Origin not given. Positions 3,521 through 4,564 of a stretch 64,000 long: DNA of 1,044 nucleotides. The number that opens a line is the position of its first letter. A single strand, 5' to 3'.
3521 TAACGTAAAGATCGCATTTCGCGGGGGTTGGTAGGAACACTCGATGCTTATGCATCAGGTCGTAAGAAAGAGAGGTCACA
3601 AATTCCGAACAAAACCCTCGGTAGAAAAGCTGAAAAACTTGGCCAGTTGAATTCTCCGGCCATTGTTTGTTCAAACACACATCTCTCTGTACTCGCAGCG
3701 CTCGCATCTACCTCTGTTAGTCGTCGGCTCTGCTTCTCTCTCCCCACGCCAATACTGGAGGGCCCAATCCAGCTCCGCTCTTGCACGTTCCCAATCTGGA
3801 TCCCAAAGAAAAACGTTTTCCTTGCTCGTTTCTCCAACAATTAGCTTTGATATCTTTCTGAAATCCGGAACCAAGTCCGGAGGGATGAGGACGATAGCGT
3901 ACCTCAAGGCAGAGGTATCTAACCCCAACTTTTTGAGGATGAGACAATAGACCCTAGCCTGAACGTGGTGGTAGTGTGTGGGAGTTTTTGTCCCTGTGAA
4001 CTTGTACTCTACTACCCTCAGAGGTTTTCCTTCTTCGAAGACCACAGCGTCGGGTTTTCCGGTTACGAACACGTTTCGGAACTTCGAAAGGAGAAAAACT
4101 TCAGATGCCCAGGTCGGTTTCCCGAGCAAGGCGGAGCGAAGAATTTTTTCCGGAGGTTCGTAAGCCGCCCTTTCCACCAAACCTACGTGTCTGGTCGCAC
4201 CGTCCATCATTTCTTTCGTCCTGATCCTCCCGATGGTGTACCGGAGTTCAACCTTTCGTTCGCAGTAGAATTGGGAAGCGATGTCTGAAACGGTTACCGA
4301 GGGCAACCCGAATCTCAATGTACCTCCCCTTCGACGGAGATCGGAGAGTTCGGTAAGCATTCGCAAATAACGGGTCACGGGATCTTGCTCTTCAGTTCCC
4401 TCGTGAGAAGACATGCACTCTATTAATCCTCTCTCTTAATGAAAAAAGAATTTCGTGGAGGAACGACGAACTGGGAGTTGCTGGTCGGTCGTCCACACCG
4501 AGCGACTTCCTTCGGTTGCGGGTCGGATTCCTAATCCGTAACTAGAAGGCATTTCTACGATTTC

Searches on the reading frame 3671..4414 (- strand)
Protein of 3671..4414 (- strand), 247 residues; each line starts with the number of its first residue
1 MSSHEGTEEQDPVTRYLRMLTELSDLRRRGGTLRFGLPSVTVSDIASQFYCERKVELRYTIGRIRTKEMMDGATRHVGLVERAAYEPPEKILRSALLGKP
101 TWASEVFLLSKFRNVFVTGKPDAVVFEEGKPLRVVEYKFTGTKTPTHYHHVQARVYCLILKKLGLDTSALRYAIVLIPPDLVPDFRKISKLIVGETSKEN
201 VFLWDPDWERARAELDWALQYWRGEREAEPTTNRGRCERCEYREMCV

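Call 86: find_encoding_contigs(protein=window:3671-4414:-, flank=10000, max_places=4)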
Protein window:3671-4414:- (247 aa): 6 contigs read that carry it; 3 places shown.
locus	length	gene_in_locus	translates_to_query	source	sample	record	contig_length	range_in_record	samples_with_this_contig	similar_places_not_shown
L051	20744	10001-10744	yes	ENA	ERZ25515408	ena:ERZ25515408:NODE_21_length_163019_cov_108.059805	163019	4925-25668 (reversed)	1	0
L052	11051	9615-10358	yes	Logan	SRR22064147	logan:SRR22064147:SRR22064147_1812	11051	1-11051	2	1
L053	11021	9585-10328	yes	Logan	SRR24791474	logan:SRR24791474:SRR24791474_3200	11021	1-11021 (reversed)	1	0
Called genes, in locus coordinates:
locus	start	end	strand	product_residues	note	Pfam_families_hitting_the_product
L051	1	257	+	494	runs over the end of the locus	PF01702:TGT, PF17884:DUF5591 (weak)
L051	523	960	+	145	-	PF13404:HTH_AsnC-type, PF13412:HTH_24, PF01037:AsnC_trans_reg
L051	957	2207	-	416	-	PF03463:eRF1_1, PF18854:baeRF_family10, PF03464:eRF1_2, PF18859:acVLRF1, PF03465:eRF1_3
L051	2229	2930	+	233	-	PF00696:AA_kinase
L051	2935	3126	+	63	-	PF09889:DUF2116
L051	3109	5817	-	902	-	PF00133:tRNA-synt_1, PF01406:tRNA-synt_1e (faint), PF09334:tRNA-synt_1g, PF08264:Anticodon_1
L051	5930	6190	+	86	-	PF01037:AsnC_trans_reg (weak)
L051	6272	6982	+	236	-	PF00149:Metallophos, PF12850:Metallophos_2 (weak)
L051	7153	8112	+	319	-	PF00480:ROK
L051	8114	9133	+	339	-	PF10432:bact-PGI_C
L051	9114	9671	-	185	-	PF00588:SpoU_methylase (faint), PF01994:Trm56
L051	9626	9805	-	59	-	-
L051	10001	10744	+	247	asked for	PF09810:Exo5 (faint), PF01930:Cas_Cas4 (faint), PF12705:PDDEXK_1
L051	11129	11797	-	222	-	-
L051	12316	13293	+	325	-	-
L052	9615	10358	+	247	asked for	PF09810:Exo5 (faint), PF01930:Cas_Cas4 (faint), PF12705:PDDEXK_1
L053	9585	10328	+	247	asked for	PF09810:Exo5 (faint), PF01930:Cas_Cas4 (faint), PF12705:PDDEXK_1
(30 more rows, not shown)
